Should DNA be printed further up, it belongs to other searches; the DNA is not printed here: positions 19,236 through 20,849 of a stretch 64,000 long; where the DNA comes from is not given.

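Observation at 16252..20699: RuBisCO-like protein in an operon with an FGGY kinase, a HAD phosphatase and a YhfZ-like regulator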

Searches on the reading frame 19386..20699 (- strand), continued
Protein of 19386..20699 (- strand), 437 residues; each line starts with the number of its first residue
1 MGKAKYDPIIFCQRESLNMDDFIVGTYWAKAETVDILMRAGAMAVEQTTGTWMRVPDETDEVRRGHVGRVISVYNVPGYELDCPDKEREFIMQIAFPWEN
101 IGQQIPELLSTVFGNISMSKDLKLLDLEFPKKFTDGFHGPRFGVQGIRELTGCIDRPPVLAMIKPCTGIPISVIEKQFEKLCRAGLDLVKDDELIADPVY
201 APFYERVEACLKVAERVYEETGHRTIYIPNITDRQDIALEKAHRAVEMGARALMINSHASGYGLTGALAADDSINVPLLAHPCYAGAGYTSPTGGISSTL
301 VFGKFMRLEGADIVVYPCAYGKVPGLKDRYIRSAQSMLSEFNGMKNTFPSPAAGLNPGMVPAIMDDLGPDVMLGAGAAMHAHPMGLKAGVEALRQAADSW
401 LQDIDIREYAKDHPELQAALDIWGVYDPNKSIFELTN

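Call 25: find_encoding_contigs(protein=P0053, flank=8000, max_places=1)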
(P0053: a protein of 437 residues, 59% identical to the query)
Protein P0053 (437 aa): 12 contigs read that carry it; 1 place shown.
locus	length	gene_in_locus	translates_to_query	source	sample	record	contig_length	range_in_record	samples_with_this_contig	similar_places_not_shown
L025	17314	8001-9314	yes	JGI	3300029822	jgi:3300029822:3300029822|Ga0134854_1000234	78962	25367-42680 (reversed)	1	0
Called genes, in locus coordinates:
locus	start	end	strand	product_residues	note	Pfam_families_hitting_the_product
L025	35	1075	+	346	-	PF01551:Peptidase_M23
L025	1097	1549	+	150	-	PF04519:Bactofilin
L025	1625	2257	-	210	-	PF06866:DUF1256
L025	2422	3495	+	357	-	-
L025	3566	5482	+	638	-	PF00009:GTP_EFTU, PF01926:MMR_HSR1, PF03144:GTP_EFTU_D2, PF25461:Beta-barrel_SelB, PF09106:WHD_2nd_SelB, PF09107:WHD_3rd_SelB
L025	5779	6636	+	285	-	PF02645:DegV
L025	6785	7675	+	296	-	PF14502:HTH_41, PF14503:YhfZ_C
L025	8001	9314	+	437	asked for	PF02788:RuBisCO_large_N (weak), PF00016:RuBisCO_large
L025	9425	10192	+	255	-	PF00106:adh_short, PF08659:KR, PF13561:adh_short_C2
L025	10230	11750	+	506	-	PF00370:FGGY_N, PF02782:FGGY_C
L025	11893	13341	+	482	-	PF03611:EIIC-GAT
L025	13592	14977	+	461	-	PF01637:ATPase_2, PF13173:AAA_14, PF13401:AAA_22 (weak), PF03008:DUF234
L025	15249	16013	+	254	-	PF19789:DUF6273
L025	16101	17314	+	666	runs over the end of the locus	PF00092:VWA, PF13519:VWA_2, PF01764:Lipase_3 (weak)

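Call 26: find_encoding_contigs(protein=P0066, flank=8000, max_places=1)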
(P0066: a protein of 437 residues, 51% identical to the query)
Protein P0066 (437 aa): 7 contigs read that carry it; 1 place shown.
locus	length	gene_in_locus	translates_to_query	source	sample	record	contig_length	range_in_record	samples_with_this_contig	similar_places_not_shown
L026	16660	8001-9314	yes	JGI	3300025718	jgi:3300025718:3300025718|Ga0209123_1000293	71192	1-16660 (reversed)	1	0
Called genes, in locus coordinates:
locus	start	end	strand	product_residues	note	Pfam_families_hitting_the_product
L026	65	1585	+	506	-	PF00890:FAD_binding_2, PF07992:Pyr_redox_2 (faint), PF02910:Succ_DH_flav_C (weak)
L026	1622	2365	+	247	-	PF00106:adh_short, PF08659:KR, PF13561:adh_short_C2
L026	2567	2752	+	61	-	PF00269:SASP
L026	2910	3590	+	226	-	PF04542:Sigma70_r2, PF04545:Sigma70_r4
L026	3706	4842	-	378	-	PF00990:GGDEF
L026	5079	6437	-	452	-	PF00324:AA_permease, PF13520:AA_permease_2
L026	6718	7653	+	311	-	PF14502:HTH_41, PF14503:YhfZ_C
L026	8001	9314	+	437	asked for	PF02788:RuBisCO_large_N, PF00016:RuBisCO_large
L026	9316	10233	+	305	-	PF02811:PHP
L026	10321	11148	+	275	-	PF25928:DUF7973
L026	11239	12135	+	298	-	PF01261:AP_endonuc_2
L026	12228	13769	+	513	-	PF00370:FGGY_N, PF02782:FGGY_C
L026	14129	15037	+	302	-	PF00990:GGDEF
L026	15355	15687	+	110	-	-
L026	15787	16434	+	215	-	-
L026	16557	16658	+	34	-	?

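Call 27: find_encoding_contigs(protein=P0001, flank=10000, max_places=1)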
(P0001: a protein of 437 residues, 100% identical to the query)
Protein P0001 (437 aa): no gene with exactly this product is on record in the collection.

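Call 32: search_protein_families(library=pfam, proteins=[L012:4940-5449:+, L012:5981-7633:+, L012:7626-8930:+, L012:8930-9979:+, L012:11325-12245:+, L012:12242-13033:+, L012:15098-15574:+, L012:15576-15896:+, L012:15937-17394:+, L013:17626-18708:+], max_evalue=0.00001)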
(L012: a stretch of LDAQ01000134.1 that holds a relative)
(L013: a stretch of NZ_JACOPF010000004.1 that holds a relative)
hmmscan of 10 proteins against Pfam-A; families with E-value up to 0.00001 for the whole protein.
L012:4940-5449:+ (169 aa): 1 family
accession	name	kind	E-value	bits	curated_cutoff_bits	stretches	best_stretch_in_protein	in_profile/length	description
PF01894.22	UPF0047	-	1.3e-33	116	27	1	51-166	1-117/117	Uncharacterised protein family UPF0047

L012:5981-7633:+ (550 aa): 3 families
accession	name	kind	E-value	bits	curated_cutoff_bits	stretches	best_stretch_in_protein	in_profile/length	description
PF01266.30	DAO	-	4.1e-44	152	27.9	1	6-353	1-351/353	FAD dependent oxidoreductase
PF16901.10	DAO_C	-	1.4e-06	28.6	31.4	1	375-490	1-121/126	C-terminal domain of alpha-glycerophosphate oxidase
PF00890.30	FAD_binding_2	-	9.5e-06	25.5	20.4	1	6-218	1-214/414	FAD binding domain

L012:7626-8930:+ (434 aa): 3 families
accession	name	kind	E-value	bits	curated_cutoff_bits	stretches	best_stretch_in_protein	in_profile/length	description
PF00890.30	FAD_binding_2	-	1.4e-19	71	20.4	1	6-164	1-167/414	FAD binding domain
PF01266.30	DAO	-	2.4e-09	37.6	27.9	0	262-330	141-206/353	FAD dependent oxidoreductase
PF07992.20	Pyr_redox_2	-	8.4e-07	29.1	26.1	0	6-47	2-41/291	Pyridine nucleotide-disulphide oxidoreductase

L012:8930-9979:+ (349 aa): 4 families
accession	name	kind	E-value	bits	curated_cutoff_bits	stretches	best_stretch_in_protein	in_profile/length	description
PF13183.11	Fer4_8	-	2.4e-09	38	27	1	13-75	4-68/68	4Fe-4S dicluster domain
PF13534.11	Fer4_17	-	3.1e-09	37.7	22.2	1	13-75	1-60/61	4Fe-4S dicluster domain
PF13237.11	Fer4_10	-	2.7e-07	30.8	25.5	1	7-72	2-53/53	4Fe-4S dicluster domain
PF13187.11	Fer4_9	-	8.4e-06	26.2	27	0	13-74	1-50/52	4Fe-4S dicluster domain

L012:11325-12245:+ (306 aa): 1 family
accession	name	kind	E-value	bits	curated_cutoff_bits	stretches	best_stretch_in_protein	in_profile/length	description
PF02811.25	PHP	-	3.3e-12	47.5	26.4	1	7-73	1-68/164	PHP domain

L012:12242-13033:+ (263 aa): 2 families
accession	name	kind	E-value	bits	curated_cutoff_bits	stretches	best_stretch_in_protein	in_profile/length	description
PF08282.18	Hydrolase_3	-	4.2e-55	187.7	20.9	1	6-258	1-255/255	haloacid dehalogenase-like hydrolase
PF05116.19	S6PP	-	1.9e-07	31.4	20.3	0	188-238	163-214/247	Sucrose-6F-phosphate phosphohydrolase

L012:15098-15574:+ (158 aa): 1 family
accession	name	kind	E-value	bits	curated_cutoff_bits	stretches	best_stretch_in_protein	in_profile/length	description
PF00359.27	PTS_EIIA_2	-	3.6e-23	82.6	27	1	8-149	3-142/144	Phosphoenolpyruvate-dependent sugar phosphotransferase system, EIIA 2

L012:15576-15896:+ (106 aa): 1 family
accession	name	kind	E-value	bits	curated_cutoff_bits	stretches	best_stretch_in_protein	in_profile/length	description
PF02302.22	PTS_IIB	-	4e-06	27.8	23.6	1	13-76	2-69/90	PTS system, Lactose/Cellobiose specific IIB subunit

L012:15937-17394:+ (485 aa): 1 family
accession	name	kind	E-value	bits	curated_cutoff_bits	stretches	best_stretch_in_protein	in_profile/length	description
PF03611.19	EIIC-GAT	-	2.4e-56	191.9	24.2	1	15-385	3-379/394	PTS system sugar-specific permease component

L013:17626-18708:+ (360 aa): 2 families
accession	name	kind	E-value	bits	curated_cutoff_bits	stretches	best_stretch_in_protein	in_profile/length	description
PF13556.12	HTH_30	-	5.8e-20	71.3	27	1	295-350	2-57/59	PucR C-terminal helix-turn-helix domain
PF17853.6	GGDEF_2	-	7.5e-10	39.5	24.5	1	127-243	6-115/116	GGDEF-like domain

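Call 52: search_protein_representatives(protein=window:19386-20699:-)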
Query: 437 residues. Proteins with E-value up to 0.001 (for the whole library): 2016; up to 1e-10: 1160; up to 1e-30: 350. The best 150 are listed.
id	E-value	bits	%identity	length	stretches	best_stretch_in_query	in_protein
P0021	1.1e-207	706.4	68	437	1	2-436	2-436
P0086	1.1e-131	456.0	50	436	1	10-436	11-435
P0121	5.0e-106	371.5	43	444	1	10-425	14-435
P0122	4.8e-105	368.3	42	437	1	7-430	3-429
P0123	1.7e-104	366.4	43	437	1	7-424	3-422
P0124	4.6e-101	355.1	41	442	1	4-428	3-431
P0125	7.3e-99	347.9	42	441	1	4-423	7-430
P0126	4.6e-91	322.2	40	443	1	3-435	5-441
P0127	7.7e-91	321.4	45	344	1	92-433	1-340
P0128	1.9e-90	320.2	42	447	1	15-425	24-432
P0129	1.4e-89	317.3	40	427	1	11-423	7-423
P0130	8.8e-84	298.2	49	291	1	3-286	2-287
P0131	1.1e-83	297.8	37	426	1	11-424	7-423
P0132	1.1e-83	297.8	38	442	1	6-427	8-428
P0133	1.7e-83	297.2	37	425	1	6-423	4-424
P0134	1.4e-82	294.2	37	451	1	9-427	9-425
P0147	5.1e-73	262.7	38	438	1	3-433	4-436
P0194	5.2e-49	183.6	36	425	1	21-424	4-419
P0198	4.5e-48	180.5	34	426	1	25-421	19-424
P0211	3.0e-46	174.5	35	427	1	41-424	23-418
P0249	1.6e-41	158.9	29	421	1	34-425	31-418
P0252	4.4e-41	157.5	30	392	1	39-398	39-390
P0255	1.0e-40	156.2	31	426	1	25-424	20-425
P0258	1.5e-40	155.7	31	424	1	22-421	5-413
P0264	3.0e-40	154.7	33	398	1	40-424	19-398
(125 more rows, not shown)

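Call 56: search_protein_families(library=ncbifam, proteins=[L006:7905-8672:+, L006:8704-10224:+, L006:10297-11691:+, L006:12849-13550:+, L026:9316-10233:+, L026:10321-11148:+, L026:11239-12135:+, L026:12228-13769:+, L004:9109-9981:+, L004:7865-8446:+], max_evalue=0.000001)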
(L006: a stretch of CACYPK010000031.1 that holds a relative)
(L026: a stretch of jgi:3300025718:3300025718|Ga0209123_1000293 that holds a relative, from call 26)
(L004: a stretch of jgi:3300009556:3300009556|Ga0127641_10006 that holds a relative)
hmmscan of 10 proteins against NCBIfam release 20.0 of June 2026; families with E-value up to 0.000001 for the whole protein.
L006:7905-8672:+ (255 aa): 230 families (the best 25 are shown)
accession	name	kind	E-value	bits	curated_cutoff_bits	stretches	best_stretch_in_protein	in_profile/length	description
NF004198.0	PRK05653.1-3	equivalog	1.5e-71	240.8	296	1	5-253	4-246/248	3-oxoacyl-ACP reductase FabG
NF005559.1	PRK07231.1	subfamily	1e-67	228.3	215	1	6-254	2-248/249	glucose 1-dehydrogenase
TIGR01830.1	3oxo_ACP_reduc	equivalog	5.3e-67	226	297.75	1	11-252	1-237/239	3-oxoacyl-[acyl-carrier-protein] reductase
NF009466.0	PRK12826.1-2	subfamily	7.9e-66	222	222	1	7-254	2-245/248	3-oxoacyl-ACP reductase FabG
NF004818.0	PRK06172.1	equivalog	2.6e-59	200.6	336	1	5-253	4-250/253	SDR family oxidoreductase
NF004791.0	PRK06138.1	equivalog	3.7e-59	200.1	312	1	5-254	2-250/252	SDR family oxidoreductase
NF009093.0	PRK12429.1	subfamily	1.4e-57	194.9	258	1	6-252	3-255/259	3-hydroxybutyrate dehydrogenase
NF006070.0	PRK08213.1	subfamily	1.2e-56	192.1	279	1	5-254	9-257/259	gluconate 5-dehydrogenase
NF005309.0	PRK06841.1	subfamily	3.2e-56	190.7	286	1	3-253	10-252/255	GolD/DthD family dehydrogenase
NF005390.0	PRK06935.1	equivalog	4.7e-56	190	369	1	4-252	11-254/258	2-dehydro-3-deoxy-D-gluconate 5-dehydrogenase KduD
NF004197.0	PRK05653.1-1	equivalog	7.2e-56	189.6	332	1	4-252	3-245/249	3-oxoacyl-ACP reductase FabG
NF053807.1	RhamDHLra1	equivalog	6.9e-54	183.2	400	1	6-252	2-246/252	L-rhamnose 1-dehydrogenase Lra1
NF009464.0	PRK12824.1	subfamily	9e-54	182.7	269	1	8-252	2-241/245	3-oxoacyl-ACP reductase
TIGR01829.1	AcAcCoA_reduct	subfamily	1.9e-53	181.6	302.1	1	9-253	1-240/242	acetoacetyl-CoA reductase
NF004199.0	PRK05653.1-4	equivalog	9.5e-53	179.3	301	1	5-252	2-244/247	3-oxoacyl-ACP reductase FabG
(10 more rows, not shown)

L006:8704-10224:+ (506 aa): 12 families
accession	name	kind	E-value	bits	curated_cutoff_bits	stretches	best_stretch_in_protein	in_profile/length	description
TIGR01312.1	XylB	equivalog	1.4e-70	238.2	380.25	1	6-492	1-479/481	xylulokinase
NF008187.0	PRK10939.1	equivalog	5.4e-61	206.8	528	1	2-496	3-503/521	autoinducer-2 kinase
NF011601.0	PRK15027.1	equivalog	6.3e-42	143.6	912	1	6-489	3-472/484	xylulokinase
TIGR01314.1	gntK_FGGY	equivalog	9.7e-40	136.5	648.55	1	4-484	1-481/505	gluconokinase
TIGR02628.1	fuculo_kin_coli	equivalog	4.3e-37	128.2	470.9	1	6-475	4-465/465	L-fuculokinase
NF003154.0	PRK04123.1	equivalog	7.9e-37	127.2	428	1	2-496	3-537/554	ribulokinase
TIGR01311.1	glycerol_kin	equivalog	4.3e-33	114.4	590.35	1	4-496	2-493/496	glycerol kinase GlpK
NF000756.0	PRK00047.1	subfamily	8.4e-33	113.4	498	1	1-499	3-497/502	glycerol kinase GlpK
TIGR01234.1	L-ribulokinase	equivalog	8.2e-28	97.4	583.25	1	4-498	2-532/536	ribulokinase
TIGR01315.1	5C_CHO_kinase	subfamily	3.6e-27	95.3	408.7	2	5-252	2-263/541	FGGY family pentulose kinase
TIGR02627.1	rhamnulo_kin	equivalog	5.8e-17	61.4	527.95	1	57-270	52-257/454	rhamnulokinase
NF007925.0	PRK10640.1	equivalog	6.5e-15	54.5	639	1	58-441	59-436/489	rhamnulokinase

L006:10297-11691:+ (464 aa): 6 families
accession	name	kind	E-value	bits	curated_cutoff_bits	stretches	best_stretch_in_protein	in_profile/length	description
TIGR00792.1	gph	subfamily_domain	4.4e-103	345.3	231.35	1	16-458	1-436/437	glycoside-pentoside-hexuronide (GPH):cation symporter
NF007353.0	PRK09848.1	equivalog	2.4e-76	257.3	528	1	9-463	3-448/457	glucuronide transporter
NF007237.0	PRK09669.1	subfamily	4.4e-75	253.1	610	1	9-463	4-449/461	putative symporter YagG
NF007749.0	PRK10429.1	equivalog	3.5e-71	240.4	456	1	10-460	2-451/473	melibiose:sodium transporter MelB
NF008526.0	PRK11462.1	equivalog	5.1e-51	173.9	836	1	10-454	5-440/460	glycoside-pentoside-hexuronide family transporter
TIGR01301.1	GPH_sucrose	subfamily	7.2e-07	28.4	511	0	25-104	15-93/476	sucrose/proton symporter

L006:12849-13550:+ (233 aa): 1 family
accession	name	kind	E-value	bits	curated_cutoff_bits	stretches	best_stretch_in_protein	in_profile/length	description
TIGR00273.1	TIGR00273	equivalog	3.5e-07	29.4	444.8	0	35-97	54-118/432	LutB/LldF family L-lactate oxidation iron-sulfur protein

L026:9316-10233:+ (305 aa): 6 families
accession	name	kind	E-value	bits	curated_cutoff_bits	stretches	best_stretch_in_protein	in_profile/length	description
NF041577.1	nside_bi_sphtase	equivalog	2.2e-43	148.4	400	1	9-285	2-262/276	3',5'-nucleoside bisphosphate phosphatase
NF047791.1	RNaseRnm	equivalog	2.2e-36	125.5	375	1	11-285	3-261/275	RNase RNM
NF041661.1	Cycl_ph_dihydrol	equivalog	1.3e-26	93.6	500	1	12-274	1-246/259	phosphoribosyl 1,2-cyclic phosphate 1,2-diphosphodiesterase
NF038032.1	CehA_McbA_metalo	domain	4.1e-11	42.9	80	1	11-91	5-81/315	CehA/McbA family metallohydrolase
NF045780.1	TrlF_fam_ATP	equivalog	9e-09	34.6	350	1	11-200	8-209/944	TrlF family AAA-like ATPase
NF006702.0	PRK09248.1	domain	9e-07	28.6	264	0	10-48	4-42/246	PHP domain-containing protein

L026:10321-11148:+ (275 aa): 0 families

L026:11239-12135:+ (298 aa): 0 families

L026:12228-13769:+ (513 aa): 12 families
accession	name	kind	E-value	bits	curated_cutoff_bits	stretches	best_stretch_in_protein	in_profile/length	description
TIGR01312.1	XylB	equivalog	9.1e-93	311.4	380.25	1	6-494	1-479/481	xylulokinase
TIGR01314.1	gntK_FGGY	equivalog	4.1e-69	233.4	648.55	1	4-500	1-495/505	gluconokinase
NF008187.0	PRK10939.1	equivalog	2.1e-60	204.8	528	1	3-493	4-498/521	autoinducer-2 kinase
NF011601.0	PRK15027.1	equivalog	2.1e-55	188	912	1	5-491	2-472/484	xylulokinase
TIGR01311.1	glycerol_kin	equivalog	1.7e-47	161.9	590.35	2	4-266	2-266/496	glycerol kinase GlpK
NF003154.0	PRK04123.1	equivalog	6.9e-44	150.5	428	1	3-507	4-546/554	ribulokinase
NF000756.0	PRK00047.1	subfamily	2.4e-41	141.6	498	1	3-489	5-486/502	glycerol kinase GlpK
TIGR01315.1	5C_CHO_kinase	subfamily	3.2e-36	125.2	408.7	1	5-497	2-536/541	FGGY family pentulose kinase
TIGR01234.1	L-ribulokinase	equivalog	5.1e-33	114.6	583.25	1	3-500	1-532/536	ribulokinase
TIGR02628.1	fuculo_kin_coli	equivalog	1.5e-30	106.6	470.9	1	8-476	6-464/465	L-fuculokinase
TIGR02627.1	rhamnulo_kin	equivalog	7.6e-12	44.5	527.95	1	43-202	36-198/454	rhamnulokinase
NF007925.0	PRK10640.1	equivalog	2.5e-08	32.8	639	0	51-203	50-205/489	rhamnulokinase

L004:9109-9981:+ (290 aa): 1 family
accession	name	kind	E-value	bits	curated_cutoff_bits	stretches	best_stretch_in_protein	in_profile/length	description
NF042435.1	DhshikDhtase_QuiC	equivalog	2.2e-14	52.9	1200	1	137-264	119-245/635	3-dehydroshikimate dehydratase QuiC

L004:7865-8446:+ (193 aa): 0 families

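Call 67: find_related_loci(query=A1, collection=metagenome_contigs, flank=8000)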
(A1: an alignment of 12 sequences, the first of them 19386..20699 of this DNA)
Query A1 (437 aa) in metagenome_contigs; peptide patterns used: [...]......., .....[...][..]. (x = any residue, [..] = any of these).
600 stretches matched a pattern (row limit reached: there are more); 466 encode a relative of the query (tblastn E <= 1e-3); the best 80 are kept; 80 distinct loci.
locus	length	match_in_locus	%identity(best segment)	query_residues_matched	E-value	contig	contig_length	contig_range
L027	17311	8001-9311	86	1-437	0e+0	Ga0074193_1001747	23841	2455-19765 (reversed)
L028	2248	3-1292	84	8-437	0e+0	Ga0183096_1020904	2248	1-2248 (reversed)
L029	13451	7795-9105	77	1-437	0e+0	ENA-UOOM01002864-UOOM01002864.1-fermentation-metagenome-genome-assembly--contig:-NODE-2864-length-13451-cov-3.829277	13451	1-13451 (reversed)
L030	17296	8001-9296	71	6-437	0e+0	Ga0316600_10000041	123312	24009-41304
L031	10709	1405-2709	70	3-437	0e+0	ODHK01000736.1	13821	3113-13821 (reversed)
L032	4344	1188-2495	70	2-437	0e+0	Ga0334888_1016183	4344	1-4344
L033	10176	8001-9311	67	1-437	0e+0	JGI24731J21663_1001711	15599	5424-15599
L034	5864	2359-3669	62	1-437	0e+0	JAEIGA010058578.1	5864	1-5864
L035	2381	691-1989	60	5-437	0e+0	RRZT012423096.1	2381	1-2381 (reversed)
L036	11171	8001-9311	57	3-437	2e-160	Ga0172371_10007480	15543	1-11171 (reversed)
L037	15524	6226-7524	52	5-435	6e-144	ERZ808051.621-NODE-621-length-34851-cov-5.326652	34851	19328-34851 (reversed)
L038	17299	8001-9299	52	5-435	4e-143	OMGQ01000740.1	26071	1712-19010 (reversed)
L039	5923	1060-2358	49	2-435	3e-139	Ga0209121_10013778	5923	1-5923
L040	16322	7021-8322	51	5-435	4e-138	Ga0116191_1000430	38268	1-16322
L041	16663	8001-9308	51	3-435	2e-141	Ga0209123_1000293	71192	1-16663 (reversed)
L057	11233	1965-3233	47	15-435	4e-127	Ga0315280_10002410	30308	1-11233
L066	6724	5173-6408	49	15-423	1e-123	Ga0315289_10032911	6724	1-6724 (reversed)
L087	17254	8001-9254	47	15-431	7e-121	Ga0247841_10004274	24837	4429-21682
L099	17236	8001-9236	48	15-423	6e-120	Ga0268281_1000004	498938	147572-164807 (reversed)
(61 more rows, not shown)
